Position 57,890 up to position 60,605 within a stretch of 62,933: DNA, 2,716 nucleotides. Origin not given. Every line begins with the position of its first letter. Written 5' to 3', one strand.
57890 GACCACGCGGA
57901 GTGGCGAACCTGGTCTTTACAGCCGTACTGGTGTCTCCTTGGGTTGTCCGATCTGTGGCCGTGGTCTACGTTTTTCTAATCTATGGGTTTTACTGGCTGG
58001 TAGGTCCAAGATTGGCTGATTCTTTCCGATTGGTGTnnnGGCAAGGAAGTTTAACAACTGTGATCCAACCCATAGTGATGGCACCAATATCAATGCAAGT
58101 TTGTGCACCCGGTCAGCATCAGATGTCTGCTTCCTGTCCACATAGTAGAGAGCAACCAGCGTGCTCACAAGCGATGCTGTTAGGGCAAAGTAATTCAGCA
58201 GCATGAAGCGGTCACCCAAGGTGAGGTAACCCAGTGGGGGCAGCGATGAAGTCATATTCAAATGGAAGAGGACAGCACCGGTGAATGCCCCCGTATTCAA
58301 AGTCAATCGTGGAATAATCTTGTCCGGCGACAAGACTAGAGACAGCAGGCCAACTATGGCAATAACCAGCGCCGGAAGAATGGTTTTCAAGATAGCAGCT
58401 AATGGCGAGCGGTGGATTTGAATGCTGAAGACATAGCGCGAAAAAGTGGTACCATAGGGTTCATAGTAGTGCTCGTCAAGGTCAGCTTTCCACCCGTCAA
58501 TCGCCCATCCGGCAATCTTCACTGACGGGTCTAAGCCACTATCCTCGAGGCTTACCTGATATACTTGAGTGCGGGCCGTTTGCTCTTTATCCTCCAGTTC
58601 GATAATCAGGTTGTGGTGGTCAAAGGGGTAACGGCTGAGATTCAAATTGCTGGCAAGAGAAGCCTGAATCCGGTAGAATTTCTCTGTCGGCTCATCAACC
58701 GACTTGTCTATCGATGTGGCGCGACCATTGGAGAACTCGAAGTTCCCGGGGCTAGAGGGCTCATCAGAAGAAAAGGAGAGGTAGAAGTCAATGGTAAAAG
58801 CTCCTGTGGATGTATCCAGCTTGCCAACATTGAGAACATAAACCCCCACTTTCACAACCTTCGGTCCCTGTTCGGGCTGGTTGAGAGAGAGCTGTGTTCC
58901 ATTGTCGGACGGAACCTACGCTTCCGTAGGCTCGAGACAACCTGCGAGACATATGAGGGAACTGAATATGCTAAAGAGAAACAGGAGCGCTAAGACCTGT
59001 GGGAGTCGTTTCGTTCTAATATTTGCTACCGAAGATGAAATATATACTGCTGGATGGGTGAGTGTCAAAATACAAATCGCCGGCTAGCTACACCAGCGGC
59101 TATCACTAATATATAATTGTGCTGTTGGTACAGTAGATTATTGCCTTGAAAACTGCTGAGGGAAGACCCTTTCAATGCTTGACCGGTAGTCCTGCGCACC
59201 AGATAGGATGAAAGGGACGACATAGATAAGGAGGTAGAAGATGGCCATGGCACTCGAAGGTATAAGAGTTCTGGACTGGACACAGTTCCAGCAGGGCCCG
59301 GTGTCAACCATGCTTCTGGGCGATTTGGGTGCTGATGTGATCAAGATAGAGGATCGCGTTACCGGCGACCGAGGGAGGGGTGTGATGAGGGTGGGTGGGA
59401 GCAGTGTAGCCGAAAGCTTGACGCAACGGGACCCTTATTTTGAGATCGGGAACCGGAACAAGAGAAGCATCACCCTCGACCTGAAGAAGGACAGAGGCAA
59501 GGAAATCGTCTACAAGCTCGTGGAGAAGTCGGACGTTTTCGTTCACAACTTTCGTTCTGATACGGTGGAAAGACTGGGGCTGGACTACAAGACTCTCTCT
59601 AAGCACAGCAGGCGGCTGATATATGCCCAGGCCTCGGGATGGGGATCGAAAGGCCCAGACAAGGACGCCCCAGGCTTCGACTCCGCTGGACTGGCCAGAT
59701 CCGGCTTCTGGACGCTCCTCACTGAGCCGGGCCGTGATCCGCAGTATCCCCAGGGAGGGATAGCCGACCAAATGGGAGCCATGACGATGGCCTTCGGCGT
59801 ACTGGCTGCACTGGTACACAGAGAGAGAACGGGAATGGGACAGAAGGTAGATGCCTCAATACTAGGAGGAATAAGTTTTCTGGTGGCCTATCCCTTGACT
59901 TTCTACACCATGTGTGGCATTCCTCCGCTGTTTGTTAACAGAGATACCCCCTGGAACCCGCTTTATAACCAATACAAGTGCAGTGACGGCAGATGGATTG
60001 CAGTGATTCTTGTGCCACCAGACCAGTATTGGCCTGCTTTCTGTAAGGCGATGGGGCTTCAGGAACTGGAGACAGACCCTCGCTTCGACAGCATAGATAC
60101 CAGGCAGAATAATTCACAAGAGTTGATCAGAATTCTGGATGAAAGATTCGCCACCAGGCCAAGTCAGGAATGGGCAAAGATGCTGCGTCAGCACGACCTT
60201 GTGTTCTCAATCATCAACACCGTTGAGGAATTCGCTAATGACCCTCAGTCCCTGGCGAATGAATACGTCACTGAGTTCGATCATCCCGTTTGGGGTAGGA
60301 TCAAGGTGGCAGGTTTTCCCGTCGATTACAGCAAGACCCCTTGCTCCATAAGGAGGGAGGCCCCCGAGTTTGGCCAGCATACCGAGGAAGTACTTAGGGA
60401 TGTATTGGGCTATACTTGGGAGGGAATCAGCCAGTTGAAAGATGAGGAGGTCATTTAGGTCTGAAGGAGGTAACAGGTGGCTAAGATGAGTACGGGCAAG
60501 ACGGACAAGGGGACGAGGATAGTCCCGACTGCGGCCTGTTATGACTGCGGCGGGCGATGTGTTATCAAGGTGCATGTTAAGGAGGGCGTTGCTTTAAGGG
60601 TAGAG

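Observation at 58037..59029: Prokaryotic Cys-loop-type channel with a lipoprotein signal peptide cut off by an in-frame amber stop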

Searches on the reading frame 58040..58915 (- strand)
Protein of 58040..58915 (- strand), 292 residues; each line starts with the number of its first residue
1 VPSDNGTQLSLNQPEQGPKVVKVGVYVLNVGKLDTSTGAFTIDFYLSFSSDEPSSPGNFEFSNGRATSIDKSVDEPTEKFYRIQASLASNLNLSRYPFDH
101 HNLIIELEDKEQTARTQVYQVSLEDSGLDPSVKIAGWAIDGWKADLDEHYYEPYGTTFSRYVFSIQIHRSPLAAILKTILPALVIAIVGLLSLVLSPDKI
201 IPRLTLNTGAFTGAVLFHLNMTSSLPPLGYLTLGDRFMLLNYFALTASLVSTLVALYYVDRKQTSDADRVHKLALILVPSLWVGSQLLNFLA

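Call 4: search_protein_families(library=pfam, proteins=[window:58040-58855:-], max_evalue=1)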
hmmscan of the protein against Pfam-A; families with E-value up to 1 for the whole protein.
window:58040-58855:- (272 aa): 2 families
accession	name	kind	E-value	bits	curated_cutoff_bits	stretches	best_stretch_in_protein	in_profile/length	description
PF02932.22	Neur_chan_memb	-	0.066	13.9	28.1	1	158-259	1-105/233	Neurotransmitter-gated ion-channel transmembrane region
PF13962.11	PGG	-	0.13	12.5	24.1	1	217-262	56-99/116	Domain of unknown function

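Call 28: search_solved_structures(query=A2, max_evalue=0.01, show_alignments=1)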
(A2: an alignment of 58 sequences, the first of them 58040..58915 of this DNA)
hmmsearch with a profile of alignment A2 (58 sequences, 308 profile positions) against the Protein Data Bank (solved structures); distinct sequences matched with E-value up to 0.01: 279 (the best 60 are shown).
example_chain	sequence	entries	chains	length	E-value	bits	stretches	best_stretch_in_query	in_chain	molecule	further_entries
5osa_A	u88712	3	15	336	1.4e-28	103.1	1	82-298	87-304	Proton-gated ion channel,Gamma-aminobutyric acid receptor subunit alpha-1,Gamma-aminobutyr | Proton-gated ion channel,Gamma-aminobutyric acid receptor subunit a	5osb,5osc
4il9_A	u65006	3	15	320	1.8e-27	99.4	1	82-304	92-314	Proton-gated ion channel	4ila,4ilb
6hja_A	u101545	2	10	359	1.9e-27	99.3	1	82-304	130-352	Proton-gated ion channel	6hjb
3lsv_A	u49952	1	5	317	2.7e-27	98.8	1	82-304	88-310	Ligand-gated ion channel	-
6f11_A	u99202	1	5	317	3e-27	98.7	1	78-304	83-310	Proton-gated ion channel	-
6hyz_A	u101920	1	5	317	3.9e-27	98.3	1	82-304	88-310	Proton-gated ion channel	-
6f0u_A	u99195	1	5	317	4.2e-27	98.2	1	82-304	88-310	Proton-gated ion channel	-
6hz3_A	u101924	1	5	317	4.4e-27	98.1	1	82-304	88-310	Proton-gated ion channel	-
4ilc_A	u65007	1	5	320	4.5e-27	98.1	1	82-304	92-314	Proton-gated ion channel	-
6f12_A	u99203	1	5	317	4.6e-27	98.1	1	82-304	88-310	Proton-gated ion channel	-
3ei0_A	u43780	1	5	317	4.7e-27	98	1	82-304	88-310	Glr4197 protein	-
6hz0_A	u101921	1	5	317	4.9e-27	98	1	82-304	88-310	Proton-gated ion channel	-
3tls_A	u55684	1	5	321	4.9e-27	98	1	82-304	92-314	Glr4197 protein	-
6f0r_A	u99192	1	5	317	5.1e-27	97.9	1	82-304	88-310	Proton-gated ion channel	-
3tlu_A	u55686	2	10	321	5.4e-27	97.8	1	82-304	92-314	Glr4197 protein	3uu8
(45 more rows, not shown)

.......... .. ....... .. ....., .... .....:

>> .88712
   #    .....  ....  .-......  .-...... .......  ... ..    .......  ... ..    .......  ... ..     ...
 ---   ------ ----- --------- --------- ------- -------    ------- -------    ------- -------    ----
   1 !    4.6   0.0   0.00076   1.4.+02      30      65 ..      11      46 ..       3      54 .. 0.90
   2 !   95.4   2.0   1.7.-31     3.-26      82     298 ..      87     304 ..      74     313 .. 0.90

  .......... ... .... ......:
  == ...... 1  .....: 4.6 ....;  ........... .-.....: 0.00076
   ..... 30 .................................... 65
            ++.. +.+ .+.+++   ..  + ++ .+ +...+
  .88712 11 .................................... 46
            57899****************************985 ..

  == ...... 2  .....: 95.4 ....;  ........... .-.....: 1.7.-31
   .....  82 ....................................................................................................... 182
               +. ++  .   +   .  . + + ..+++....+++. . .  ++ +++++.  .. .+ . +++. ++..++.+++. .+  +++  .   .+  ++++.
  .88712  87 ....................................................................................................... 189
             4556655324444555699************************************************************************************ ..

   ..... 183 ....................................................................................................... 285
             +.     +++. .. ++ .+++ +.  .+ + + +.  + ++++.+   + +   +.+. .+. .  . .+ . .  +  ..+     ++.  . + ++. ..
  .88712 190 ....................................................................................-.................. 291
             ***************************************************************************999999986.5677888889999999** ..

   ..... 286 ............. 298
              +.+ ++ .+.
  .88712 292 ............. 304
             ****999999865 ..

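Call 30: search_protein_families(library=pfam, alignment_id=A2, max_evalue=0.01)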
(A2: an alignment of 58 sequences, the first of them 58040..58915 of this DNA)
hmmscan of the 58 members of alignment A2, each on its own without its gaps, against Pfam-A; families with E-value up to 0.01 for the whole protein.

A. member 1, window:58040-58915:- (292 aa): 0 families

B. families by the number of members that match (of 58 scanned): 3 families
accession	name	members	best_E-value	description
PF02931.28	Neur_chan_LBD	34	5.8e-07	Neurotransmitter-gated ion-channel ligand binding domain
PF02932.22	Neur_chan_memb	27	3.9e-08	Neurotransmitter-gated ion-channel transmembrane region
PF14494.11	DUF4436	1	0.00021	Domain of unknown function (DUF4436)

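Call 31: predict_structure(alignment_id=A2)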
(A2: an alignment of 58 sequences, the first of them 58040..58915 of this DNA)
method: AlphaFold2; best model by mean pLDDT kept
length: 292 residues; sequences in the alignment: 58
mean_pLDDT: 93.5   pTM: 0.83
mean pLDDT of the five models: 93.5, 93.3, 92.5, 92.1, 89.7
residues with pLDDT >= 90: 261; 70-90: 16; 50-70: 10; < 50: 5
segments of 3 or more residues with pLDDT < 50: none
pLDDT, mean of each block of 10 residues (from residue 1): 50 71 98 94 98 93 97 96 97 94 97 96 98 96 98 96 97 94 97 92 96 97 89 95 98 96 96 97 96 91
secondary structure, 60 per line:
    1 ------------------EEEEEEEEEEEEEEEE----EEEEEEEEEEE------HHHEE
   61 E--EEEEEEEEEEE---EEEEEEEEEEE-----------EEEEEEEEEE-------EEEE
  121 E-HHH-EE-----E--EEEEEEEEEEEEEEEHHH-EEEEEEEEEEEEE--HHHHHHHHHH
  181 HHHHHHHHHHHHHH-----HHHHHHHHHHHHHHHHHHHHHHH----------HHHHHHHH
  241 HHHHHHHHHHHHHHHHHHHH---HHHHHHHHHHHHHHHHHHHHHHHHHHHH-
elements in order: E19-34 E39-49 E59-61 E64-74 E78-88 E100-109 E117-121 E137-151 E156-168 H171-194 H200-222 H233-260 H264-291

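Call 40: fold_search(model_id=the predicted structure, library=pdb)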
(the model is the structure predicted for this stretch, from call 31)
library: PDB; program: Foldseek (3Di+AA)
matches with E <= 10: 1406; with E <= 0.001: 1109
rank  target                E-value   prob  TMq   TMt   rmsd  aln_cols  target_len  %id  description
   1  5osb_C                8.0e-23  1.00  0.78  0.74   4.2       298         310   23  GLIC-GABAAR alpha1 chimera crystallized in complex with THDOC at pH4.5 (released 2017-10-11)
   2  5iux_A                2.0e-22  1.00  0.82  0.77   3.3       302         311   21  GLIC-V135C bimane labelled X-ray structure (released 2017-03-29)
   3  4ila_E                2.1e-22  1.00  0.80  0.76   4.1       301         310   21  The pentameric ligand-gated ion channel GLIC A237F in complex with Cesium (released 2013-02-20)
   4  6f0j_A                2.7e-22  1.00  0.80  0.75   4.1       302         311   21  GLIC mutant E26A (released 2018-01-10)
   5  6f0u_A                2.9e-22  1.00  0.80  0.76   4.1       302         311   21  GLIC mutant E35A (released 2018-01-10)
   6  6hz1_A                3.0e-22  1.00  0.81  0.77   3.5       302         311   22  THE GLIC PENTAMERIC LIGAND-GATED ION CHANNEL MUTANT E243C (released 2018-12-19)
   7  6f16_A                3.0e-22  1.00  0.80  0.75   4.1       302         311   21  GLIC mutant H277Q (released 2018-01-10)
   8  4hfb_A                3.4e-22  1.00  0.81  0.76   3.5       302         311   21  The GLIC pentameric Ligand-Gated Ion Channel F14'A ethanol-sensitive mutant (Apo) (released 2013-04-17)
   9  6f0i_A                3.6e-22  1.00  0.81  0.77   3.4       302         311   22  GLIC mutant E26A (released 2018-01-10)
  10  5mzr_A                3.6e-22  1.00  0.80  0.75   4.1       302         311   21  X-ray structure of the H235Q mutant of GLIC in complex with propofol (released 2018-02-14)
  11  5osa_A                3.8e-22  1.00  0.79  0.74   3.9       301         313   22  GLIC-GABAAR alpha1 chimera crystallized at pH4.6 (released 2017-10-11)
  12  6hy5_A                7.7e-22  1.00  0.81  0.76   3.5       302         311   22  THE GLIC PENTAMERIC LIGAND-GATED ION CHANNEL MUTANT Q193C (released 2018-12-19)
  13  6f12_A                7.7e-22  1.00  0.80  0.75   3.8       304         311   21  GLIC mutant E181A (released 2018-01-10)
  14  6f0m_A                8.1e-22  1.00  0.80  0.75   4.1       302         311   21  GLIC mutant E35Q (released 2018-01-10)
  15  6f0z_A                8.1e-22  1.00  0.80  0.75   4.1       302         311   21  GLIC mutant D88N (released 2018-01-10)
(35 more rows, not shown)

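Call 41: find_related_loci(query=window:58040-58915:-, collection=genome_contigs, flank=3000)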
Query window:58040-58915:- (292 aa) in genome_contigs; peptide patterns used: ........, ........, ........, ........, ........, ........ (x = any residue, [..] = any of these).
99 stretches matched a pattern; 7 encode a relative of the query (tblastn E <= 1e-3); 7 distinct loci.
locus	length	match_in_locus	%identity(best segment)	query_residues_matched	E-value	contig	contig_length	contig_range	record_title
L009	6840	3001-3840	69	12-291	2e-134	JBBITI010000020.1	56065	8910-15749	MAG: Dehalococcoidales bacterium isolate CYS170214_bin_393 NODE_399_length_56065_cov_4.888056, whole genome shotgun sequ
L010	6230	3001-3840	74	12-291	2e-134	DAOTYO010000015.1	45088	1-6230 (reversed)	MAG TPA_asm: Dehalococcoidia bacterium isolate H25_356 k127_853595, whole genome shotgun sequence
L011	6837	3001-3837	72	13-291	1e-133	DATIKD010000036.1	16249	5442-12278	MAG TPA_asm: Dehalococcoidales bacterium isolate SMAG_U15709 k141_146637, whole genome shotgun sequence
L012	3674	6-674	72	68-290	2e-108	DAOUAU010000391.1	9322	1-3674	MAG TPA_asm: Dehalococcoidales bacterium isolate H66_684 k113_446530, whole genome shotgun sequence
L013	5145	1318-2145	46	21-292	1e-87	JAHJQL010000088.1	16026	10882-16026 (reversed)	MAG: Nanoarchaeota archaeon isolate OS_PC_MetaG.mb.107 OS_PC_MetaG.mb.107_k141_766569, whole genome shotgun sequence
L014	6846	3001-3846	44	10-284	4e-79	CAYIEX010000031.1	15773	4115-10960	MAG TPA_asm: uncultured Methanosarcinales archaeon isolate ERP119705_co19_971 genome assembly, contig: NODE_3293_length_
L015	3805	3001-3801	45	21-283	7e-79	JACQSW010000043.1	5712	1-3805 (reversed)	MAG: Candidatus Woesearchaeota archaeon isolate NC_groundwater_1395_Ag_S-0.2um_39_41 S_p2_S4_coassembly_k141_1408543, wh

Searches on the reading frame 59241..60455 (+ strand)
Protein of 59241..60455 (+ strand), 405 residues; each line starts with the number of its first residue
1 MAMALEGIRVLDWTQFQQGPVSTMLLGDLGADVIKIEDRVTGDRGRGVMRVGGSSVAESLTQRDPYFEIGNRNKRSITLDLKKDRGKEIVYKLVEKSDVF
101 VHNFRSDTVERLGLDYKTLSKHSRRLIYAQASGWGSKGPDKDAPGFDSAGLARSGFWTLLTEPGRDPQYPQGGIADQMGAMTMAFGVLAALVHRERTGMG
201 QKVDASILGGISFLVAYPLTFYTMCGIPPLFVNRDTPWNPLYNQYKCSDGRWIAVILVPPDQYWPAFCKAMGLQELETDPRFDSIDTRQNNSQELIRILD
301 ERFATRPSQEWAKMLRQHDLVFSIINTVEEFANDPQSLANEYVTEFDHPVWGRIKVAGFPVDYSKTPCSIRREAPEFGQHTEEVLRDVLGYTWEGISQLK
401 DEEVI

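Call 32: search_protein_families(library=pfam, proteins=[window:59241-60455:+], max_evalue=0.001)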
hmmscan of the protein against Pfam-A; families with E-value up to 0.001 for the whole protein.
window:59241-60455:+ (405 aa): 1 family
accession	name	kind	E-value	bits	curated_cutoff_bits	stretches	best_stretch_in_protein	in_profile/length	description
PF02515.22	CoA_transf_3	-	5.5e-115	384.8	23.3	1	5-381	1-366/366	CoA-transferase family III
